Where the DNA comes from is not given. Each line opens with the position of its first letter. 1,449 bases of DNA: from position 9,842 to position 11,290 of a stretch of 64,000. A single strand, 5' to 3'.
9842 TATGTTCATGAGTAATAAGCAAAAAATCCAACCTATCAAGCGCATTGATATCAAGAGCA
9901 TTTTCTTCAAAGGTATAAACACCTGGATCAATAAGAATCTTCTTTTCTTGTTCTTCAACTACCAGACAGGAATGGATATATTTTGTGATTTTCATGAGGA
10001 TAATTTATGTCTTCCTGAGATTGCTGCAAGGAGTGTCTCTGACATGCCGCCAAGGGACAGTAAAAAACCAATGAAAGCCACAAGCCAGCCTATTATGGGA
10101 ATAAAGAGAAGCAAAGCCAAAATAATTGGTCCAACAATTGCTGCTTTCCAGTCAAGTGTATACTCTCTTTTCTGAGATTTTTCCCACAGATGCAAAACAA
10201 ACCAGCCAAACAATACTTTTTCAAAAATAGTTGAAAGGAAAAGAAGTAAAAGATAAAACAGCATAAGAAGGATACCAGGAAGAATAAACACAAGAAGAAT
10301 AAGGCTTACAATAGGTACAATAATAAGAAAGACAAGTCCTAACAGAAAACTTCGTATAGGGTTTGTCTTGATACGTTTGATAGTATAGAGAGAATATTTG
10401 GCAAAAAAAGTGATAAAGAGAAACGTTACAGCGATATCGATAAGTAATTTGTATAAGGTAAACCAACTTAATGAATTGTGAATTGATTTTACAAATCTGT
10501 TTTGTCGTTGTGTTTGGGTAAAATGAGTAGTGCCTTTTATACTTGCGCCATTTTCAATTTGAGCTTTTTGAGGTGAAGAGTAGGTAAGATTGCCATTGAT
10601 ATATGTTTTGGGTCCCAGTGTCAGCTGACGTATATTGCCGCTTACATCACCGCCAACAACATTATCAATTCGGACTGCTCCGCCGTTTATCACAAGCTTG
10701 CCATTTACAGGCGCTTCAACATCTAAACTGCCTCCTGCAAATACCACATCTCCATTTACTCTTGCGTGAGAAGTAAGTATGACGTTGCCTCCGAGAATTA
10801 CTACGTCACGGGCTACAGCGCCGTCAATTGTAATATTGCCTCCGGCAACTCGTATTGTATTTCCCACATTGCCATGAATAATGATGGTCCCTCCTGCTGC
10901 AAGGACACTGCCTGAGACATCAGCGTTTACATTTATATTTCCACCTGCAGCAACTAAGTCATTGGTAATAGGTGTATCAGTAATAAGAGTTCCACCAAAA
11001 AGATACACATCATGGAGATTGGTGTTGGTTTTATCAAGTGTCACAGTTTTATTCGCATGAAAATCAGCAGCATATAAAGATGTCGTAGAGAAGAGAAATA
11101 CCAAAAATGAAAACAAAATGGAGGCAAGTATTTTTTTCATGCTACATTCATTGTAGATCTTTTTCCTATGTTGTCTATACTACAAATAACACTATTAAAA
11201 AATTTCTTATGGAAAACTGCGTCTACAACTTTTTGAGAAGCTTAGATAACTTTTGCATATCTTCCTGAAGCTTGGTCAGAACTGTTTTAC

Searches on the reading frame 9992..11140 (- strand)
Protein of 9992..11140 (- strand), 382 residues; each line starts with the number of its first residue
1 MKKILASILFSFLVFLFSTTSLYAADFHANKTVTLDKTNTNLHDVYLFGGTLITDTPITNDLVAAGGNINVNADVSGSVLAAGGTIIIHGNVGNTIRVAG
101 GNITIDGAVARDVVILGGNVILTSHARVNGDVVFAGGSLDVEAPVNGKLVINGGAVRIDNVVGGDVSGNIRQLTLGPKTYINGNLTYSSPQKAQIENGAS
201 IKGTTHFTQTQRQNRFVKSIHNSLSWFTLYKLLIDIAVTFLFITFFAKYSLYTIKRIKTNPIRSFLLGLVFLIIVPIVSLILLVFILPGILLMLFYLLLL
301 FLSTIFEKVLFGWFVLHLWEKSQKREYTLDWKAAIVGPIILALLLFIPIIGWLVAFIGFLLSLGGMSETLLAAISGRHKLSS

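Call 87: search_protein_families(library=pfam, proteins=[window:9992-11140:-], max_evalue=0.001)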
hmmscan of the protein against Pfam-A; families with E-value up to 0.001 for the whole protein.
window:9992-11140:- (382 aa): 1 family
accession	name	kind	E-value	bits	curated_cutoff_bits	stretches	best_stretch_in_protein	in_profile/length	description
PF04519.19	Bactofilin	-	2.6e-06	28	27.9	0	56-149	7-97/98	Polymer-forming cytoskeletal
